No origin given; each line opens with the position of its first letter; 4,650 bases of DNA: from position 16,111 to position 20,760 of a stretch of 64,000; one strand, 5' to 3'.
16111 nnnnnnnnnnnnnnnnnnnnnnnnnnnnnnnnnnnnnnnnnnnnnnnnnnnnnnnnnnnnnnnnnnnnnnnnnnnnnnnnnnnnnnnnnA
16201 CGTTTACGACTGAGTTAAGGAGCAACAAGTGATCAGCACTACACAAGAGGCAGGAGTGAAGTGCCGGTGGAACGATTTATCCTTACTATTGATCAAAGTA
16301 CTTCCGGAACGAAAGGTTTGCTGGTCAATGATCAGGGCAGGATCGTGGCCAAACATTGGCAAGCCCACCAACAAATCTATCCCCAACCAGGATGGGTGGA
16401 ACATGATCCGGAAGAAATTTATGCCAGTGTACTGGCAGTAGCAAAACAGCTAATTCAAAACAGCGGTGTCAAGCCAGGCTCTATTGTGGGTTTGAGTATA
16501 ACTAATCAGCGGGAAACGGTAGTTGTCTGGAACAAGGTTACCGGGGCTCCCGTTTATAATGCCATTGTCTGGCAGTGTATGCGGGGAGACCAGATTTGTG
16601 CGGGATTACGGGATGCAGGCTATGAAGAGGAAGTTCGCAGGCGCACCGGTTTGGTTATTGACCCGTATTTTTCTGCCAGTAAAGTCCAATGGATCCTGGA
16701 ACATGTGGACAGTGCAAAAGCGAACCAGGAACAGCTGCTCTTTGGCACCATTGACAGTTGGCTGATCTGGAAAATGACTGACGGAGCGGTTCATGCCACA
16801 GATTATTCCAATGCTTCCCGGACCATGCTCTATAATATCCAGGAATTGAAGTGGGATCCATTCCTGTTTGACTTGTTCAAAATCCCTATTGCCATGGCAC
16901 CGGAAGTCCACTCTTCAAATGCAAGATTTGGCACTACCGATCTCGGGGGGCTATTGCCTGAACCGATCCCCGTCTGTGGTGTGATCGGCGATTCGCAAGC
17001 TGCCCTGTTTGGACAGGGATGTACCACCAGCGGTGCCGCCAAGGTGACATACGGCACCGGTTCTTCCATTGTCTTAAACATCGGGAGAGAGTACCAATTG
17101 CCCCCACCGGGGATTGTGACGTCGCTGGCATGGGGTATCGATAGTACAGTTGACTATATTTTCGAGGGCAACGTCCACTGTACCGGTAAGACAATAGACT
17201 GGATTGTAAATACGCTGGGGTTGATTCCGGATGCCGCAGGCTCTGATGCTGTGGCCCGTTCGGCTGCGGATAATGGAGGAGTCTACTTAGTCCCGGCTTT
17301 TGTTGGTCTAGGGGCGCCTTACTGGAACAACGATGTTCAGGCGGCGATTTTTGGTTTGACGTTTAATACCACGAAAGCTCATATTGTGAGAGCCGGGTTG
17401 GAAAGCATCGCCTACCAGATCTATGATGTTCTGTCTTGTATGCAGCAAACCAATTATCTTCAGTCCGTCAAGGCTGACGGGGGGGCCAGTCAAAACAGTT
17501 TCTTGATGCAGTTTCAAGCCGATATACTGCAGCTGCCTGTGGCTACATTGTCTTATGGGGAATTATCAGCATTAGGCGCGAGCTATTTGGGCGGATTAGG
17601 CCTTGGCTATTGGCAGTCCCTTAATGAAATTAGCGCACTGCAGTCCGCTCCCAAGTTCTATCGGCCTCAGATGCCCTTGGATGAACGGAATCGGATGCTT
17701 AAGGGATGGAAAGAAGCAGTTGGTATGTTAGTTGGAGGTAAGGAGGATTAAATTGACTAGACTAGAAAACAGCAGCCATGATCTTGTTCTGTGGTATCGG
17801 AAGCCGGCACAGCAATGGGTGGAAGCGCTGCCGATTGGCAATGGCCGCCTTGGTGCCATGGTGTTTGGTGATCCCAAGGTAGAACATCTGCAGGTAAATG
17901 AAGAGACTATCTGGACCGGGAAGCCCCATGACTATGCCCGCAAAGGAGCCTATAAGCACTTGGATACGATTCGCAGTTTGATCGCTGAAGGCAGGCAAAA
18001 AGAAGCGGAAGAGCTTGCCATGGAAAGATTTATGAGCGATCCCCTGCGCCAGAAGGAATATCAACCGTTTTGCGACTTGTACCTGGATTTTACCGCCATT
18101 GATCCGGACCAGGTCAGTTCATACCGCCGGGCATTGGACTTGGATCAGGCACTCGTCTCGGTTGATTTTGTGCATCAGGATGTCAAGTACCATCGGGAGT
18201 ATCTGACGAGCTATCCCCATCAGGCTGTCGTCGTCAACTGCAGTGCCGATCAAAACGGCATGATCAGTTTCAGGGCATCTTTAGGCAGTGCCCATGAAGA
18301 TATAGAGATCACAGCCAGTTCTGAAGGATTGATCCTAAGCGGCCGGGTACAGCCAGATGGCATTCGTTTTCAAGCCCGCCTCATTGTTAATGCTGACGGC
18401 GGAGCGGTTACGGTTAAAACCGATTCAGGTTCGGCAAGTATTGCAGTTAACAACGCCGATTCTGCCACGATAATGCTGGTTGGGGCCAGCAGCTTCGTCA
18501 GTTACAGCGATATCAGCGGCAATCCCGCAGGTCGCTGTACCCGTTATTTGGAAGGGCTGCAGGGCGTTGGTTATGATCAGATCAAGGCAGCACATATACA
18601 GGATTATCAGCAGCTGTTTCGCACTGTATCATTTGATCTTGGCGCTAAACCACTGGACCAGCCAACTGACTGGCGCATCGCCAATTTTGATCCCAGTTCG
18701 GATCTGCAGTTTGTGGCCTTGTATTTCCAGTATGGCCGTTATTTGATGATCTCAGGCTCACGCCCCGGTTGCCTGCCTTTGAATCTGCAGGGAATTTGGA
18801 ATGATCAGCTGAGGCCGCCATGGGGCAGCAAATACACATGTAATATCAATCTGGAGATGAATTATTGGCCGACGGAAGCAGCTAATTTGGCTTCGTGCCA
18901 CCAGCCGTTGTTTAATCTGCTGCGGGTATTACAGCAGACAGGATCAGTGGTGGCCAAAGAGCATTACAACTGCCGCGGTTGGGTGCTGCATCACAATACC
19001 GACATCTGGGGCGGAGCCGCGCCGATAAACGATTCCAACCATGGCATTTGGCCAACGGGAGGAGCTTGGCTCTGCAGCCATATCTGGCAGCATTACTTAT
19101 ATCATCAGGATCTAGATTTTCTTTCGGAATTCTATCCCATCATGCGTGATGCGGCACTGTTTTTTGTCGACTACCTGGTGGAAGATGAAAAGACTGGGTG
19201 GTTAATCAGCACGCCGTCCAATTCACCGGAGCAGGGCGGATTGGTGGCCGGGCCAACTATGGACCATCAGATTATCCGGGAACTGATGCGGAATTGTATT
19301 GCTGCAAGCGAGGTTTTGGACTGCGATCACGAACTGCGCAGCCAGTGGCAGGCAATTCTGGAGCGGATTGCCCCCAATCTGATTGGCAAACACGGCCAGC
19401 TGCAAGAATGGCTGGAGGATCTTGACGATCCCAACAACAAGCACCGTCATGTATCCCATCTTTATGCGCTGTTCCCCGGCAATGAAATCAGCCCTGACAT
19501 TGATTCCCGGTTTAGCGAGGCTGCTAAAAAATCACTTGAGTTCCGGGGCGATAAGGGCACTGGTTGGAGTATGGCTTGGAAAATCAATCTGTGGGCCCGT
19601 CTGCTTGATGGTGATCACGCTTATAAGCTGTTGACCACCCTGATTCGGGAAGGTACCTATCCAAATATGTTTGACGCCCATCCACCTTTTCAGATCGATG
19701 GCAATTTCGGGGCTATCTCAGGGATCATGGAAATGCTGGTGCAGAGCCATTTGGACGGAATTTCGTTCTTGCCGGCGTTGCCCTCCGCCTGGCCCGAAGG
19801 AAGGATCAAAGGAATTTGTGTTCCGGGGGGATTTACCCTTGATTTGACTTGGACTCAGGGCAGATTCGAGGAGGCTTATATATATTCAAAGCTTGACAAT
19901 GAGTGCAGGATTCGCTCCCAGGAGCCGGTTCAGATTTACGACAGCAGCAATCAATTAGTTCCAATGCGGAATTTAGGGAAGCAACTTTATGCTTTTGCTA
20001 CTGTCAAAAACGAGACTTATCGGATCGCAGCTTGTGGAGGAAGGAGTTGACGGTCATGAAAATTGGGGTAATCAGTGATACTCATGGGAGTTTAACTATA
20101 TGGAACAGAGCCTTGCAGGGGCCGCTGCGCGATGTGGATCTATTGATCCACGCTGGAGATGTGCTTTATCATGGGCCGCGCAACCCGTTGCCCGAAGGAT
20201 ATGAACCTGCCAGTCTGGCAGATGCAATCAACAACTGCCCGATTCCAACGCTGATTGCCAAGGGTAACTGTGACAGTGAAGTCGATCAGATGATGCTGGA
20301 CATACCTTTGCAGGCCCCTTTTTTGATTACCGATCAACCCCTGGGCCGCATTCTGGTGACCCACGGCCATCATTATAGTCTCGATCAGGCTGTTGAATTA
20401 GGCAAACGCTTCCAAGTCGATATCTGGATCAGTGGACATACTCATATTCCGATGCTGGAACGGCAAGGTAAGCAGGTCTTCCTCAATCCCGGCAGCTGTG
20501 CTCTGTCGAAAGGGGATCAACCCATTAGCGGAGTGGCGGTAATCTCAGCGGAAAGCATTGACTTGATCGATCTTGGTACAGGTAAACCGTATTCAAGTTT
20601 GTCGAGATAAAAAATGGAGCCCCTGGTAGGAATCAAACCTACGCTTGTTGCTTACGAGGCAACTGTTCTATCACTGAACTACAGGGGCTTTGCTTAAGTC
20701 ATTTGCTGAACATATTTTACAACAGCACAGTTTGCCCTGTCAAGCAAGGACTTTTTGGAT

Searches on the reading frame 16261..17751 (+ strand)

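Call 22: search_protein_families(library=pfam, proteins=[window:16261-17751:+], max_evalue=0.0001)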
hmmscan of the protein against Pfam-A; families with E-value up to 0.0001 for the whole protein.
window:16261-17751:+ (496 aa): 2 families
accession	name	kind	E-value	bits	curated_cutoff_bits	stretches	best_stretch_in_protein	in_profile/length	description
PF00370.27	FGGY_N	-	4.5e-71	239.7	28.8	1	7-251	2-245/245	FGGY family of carbohydrate kinases, N-terminal domain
PF02782.22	FGGY_C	-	4.5e-36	124.9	27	1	261-445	2-195/198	FGGY family of carbohydrate kinases, C-terminal domain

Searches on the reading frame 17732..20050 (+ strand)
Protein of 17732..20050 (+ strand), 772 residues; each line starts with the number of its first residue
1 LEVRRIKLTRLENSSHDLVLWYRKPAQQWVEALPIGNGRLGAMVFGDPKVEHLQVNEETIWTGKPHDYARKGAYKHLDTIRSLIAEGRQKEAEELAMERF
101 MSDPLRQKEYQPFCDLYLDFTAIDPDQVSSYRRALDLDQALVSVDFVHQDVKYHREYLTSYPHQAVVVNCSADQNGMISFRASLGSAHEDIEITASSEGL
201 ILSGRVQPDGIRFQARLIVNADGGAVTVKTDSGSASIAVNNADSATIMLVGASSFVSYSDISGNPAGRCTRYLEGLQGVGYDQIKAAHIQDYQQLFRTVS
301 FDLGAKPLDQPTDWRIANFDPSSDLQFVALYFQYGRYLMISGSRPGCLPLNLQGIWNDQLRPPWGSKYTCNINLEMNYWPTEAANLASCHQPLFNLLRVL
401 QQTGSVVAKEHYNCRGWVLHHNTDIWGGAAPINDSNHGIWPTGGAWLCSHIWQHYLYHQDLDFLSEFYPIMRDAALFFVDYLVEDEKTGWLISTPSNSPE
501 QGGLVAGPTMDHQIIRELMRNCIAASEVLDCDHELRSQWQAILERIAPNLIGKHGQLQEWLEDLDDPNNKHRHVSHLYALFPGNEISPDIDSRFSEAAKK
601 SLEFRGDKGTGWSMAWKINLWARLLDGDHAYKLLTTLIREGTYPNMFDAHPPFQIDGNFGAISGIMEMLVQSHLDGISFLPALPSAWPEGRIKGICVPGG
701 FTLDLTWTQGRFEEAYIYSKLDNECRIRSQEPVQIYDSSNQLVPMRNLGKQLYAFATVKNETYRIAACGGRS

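Call 22: search_protein_families(library=pfam, proteins=[window:17732-20050:+], max_evalue=0.0001)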
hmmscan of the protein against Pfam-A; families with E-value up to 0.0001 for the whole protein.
window:17732-20050:+ (772 aa): 3 families
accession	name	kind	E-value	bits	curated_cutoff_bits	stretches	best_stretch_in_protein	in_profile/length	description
PF22124.2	Glyco_hydro_95_cat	-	1.5e-175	584.5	27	1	280-669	1-408/408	Glycosyl hydrolase family 95 catalytic domain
PF14498.12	Glyco_hyd_65N_2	-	2.3e-62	211.5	27.7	1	20-257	1-233/234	Glycosyl hydrolase family 65, N-terminal domain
PF21307.2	Glyco_hydro_95_C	-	2.2e-24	86.2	27.6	1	671-765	1-94/94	Glycoside hydrolase family 95, C-terminal domain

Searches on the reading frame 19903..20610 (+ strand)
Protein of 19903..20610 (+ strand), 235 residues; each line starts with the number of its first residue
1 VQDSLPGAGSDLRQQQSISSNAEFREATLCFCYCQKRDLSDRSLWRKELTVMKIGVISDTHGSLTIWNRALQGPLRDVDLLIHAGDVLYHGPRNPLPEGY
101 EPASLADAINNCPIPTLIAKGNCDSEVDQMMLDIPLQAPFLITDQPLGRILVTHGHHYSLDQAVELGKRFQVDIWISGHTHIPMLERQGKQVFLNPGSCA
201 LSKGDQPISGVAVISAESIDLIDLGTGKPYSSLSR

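Call 22: search_protein_families(library=pfam, proteins=[window:19903-20610:+], max_evalue=0.0001)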
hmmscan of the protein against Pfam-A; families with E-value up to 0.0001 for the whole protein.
window:19903-20610:+ (235 aa): 2 families
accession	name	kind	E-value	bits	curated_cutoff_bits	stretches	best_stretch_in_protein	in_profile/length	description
PF12850.12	Metallophos_2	-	3.5e-24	86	27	1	52-215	1-150/154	Calcineurin-like phosphoesterase superfamily domain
PF00149.33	Metallophos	-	2.1e-14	54.9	21.5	1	52-183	1-191/191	Calcineurin-like phosphoesterase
